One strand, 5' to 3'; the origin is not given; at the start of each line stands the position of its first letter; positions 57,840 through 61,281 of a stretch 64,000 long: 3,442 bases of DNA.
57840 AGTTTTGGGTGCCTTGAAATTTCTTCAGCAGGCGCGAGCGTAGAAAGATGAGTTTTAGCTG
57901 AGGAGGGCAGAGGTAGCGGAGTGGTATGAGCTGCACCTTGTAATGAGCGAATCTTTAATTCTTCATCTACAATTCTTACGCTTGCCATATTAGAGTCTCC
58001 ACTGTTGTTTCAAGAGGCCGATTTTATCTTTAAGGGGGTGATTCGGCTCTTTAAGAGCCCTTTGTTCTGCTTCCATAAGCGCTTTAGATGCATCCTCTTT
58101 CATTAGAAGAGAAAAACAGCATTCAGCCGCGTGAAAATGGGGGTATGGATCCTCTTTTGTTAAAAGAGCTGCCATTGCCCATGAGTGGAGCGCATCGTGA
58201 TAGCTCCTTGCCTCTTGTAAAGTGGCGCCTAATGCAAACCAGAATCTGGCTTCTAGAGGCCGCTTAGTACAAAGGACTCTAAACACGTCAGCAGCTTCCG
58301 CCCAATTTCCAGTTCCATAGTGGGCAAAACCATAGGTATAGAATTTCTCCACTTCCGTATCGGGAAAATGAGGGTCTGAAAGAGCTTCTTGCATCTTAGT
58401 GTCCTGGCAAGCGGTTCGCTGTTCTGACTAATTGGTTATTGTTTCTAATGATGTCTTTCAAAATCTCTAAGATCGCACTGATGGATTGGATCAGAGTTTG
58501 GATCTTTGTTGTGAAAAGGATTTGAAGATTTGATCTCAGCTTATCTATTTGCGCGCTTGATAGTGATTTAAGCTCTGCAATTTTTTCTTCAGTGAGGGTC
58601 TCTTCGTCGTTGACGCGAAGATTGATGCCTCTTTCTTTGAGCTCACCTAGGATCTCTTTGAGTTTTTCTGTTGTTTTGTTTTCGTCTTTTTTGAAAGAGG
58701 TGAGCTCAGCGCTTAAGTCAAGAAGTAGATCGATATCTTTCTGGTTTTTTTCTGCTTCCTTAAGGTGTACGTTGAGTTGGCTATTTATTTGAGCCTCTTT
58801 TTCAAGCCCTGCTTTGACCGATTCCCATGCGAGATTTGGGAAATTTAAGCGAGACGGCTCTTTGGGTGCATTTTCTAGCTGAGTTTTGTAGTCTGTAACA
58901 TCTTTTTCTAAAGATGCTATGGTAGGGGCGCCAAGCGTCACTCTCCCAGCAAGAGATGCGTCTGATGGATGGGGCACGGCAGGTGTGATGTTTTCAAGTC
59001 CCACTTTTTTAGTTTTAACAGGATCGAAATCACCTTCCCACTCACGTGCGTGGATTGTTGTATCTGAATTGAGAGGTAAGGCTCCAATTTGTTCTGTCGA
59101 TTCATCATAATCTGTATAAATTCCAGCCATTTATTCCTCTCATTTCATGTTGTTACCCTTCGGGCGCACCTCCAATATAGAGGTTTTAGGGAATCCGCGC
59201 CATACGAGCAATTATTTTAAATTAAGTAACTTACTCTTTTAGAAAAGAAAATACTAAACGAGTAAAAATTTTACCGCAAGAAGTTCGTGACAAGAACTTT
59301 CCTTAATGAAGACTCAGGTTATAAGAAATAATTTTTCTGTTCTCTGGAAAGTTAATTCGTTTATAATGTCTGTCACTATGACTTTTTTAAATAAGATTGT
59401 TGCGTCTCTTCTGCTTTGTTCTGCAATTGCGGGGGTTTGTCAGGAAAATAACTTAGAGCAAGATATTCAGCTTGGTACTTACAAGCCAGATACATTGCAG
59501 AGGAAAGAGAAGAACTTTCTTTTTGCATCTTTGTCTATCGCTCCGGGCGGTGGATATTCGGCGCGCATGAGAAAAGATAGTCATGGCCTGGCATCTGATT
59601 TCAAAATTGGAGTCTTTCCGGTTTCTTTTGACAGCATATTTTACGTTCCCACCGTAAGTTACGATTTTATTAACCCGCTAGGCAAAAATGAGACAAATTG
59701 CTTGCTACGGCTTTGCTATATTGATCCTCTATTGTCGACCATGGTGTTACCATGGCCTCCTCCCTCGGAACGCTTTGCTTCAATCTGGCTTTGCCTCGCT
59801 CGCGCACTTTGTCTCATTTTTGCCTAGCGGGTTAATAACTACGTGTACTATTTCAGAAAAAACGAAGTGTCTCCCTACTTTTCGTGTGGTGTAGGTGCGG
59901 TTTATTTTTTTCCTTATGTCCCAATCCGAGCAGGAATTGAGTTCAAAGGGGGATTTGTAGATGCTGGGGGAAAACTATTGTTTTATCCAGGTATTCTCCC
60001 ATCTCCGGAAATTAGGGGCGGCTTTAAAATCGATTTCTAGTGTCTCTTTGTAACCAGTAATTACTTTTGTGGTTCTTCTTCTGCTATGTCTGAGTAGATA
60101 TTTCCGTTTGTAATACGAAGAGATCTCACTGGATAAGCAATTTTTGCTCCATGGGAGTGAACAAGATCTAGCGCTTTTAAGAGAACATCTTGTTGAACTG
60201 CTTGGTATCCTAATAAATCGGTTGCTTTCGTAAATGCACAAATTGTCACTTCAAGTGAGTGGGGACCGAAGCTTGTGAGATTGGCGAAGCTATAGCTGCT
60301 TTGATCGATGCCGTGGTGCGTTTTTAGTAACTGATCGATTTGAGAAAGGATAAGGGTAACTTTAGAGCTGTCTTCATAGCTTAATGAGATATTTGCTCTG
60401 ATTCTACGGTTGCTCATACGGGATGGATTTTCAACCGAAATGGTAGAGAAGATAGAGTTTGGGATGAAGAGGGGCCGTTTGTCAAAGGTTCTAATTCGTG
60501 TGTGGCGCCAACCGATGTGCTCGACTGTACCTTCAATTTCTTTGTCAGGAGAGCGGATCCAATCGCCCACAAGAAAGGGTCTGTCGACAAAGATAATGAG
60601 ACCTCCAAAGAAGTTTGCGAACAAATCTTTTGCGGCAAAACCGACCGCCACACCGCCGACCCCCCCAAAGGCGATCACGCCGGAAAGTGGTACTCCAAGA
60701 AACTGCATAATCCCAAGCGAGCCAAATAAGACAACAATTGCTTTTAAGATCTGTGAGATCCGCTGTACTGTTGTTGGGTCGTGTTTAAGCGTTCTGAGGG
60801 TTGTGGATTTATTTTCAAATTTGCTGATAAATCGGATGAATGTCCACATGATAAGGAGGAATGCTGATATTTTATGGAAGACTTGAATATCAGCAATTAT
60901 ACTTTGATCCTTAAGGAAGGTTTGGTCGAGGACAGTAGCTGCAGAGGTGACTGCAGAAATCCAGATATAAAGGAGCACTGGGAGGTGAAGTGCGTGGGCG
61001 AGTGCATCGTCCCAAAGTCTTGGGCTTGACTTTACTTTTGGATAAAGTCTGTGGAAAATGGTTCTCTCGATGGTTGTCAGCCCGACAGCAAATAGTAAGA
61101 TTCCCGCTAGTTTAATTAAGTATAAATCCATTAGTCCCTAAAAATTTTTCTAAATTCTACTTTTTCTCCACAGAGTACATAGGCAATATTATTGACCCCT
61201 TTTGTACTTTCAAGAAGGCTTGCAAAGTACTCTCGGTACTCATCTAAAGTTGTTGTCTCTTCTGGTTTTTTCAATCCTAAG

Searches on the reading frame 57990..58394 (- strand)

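Call 86: search_protein_families(library=pfam, proteins=[window:57990-58394:-], max_evalue=0.01)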
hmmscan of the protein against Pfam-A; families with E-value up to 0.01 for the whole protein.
window:57990-58394:- (134 aa): 5 families
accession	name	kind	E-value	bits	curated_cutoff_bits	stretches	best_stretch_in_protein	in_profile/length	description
PF07719.23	TPR_2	-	1.4e-06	28.4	27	0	18-39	4-25/34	Tetratricopeptide repeat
PF07720.18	TPR_3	-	7.7e-06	26.3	20.7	0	18-43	4-29/34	Tetratricopeptide repeat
PF13428.12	TPR_14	-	0.00029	21.7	23.5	1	19-57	5-43/44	Tetratricopeptide repeat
PF13432.12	TPR_16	-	0.00038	21.3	32.7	1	24-83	6-62/65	Tetratricopeptide repeat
PF12895.13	ANAPC3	-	0.0015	19.2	27.2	0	45-108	21-81/82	Anaphase-promoting complex, cyclosome, subunit 3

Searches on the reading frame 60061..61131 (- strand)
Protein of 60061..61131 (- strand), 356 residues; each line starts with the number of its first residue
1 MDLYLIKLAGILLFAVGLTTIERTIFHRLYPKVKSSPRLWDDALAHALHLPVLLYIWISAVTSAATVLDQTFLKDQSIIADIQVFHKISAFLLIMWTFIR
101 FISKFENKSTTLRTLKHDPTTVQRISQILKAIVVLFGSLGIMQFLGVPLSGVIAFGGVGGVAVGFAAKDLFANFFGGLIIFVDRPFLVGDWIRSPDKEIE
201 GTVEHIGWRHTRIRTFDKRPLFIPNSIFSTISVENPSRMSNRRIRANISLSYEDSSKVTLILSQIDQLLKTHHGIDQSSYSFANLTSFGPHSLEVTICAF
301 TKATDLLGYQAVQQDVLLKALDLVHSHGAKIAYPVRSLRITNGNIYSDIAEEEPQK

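Call 86: search_protein_families(library=pfam, proteins=[window:60061-61131:-], max_evalue=0.01)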
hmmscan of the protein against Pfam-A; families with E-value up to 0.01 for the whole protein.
window:60061-61131:- (356 aa): 4 families
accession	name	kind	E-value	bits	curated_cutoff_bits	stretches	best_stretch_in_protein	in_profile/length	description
PF00924.24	MS_channel_2nd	-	5.7e-22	78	20.2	1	169-238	1-68/68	Mechanosensitive ion channel, beta-domain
PF21088.3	MS_channel_1st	-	2.5e-06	27.8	23.1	1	127-168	1-42/42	Mechanosensitive ion channel, transmembrane helices 2/3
PF21082.3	MS_channel_3rd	-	2.4e-05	25.1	21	1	246-331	3-88/88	Mechanosensitive ion channel MscS, C-terminal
PF24956.1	Msl2-3_C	-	0.00064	20.3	29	1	243-322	2-84/87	Mechanosensitive ion channel protein 2/3 C-terminal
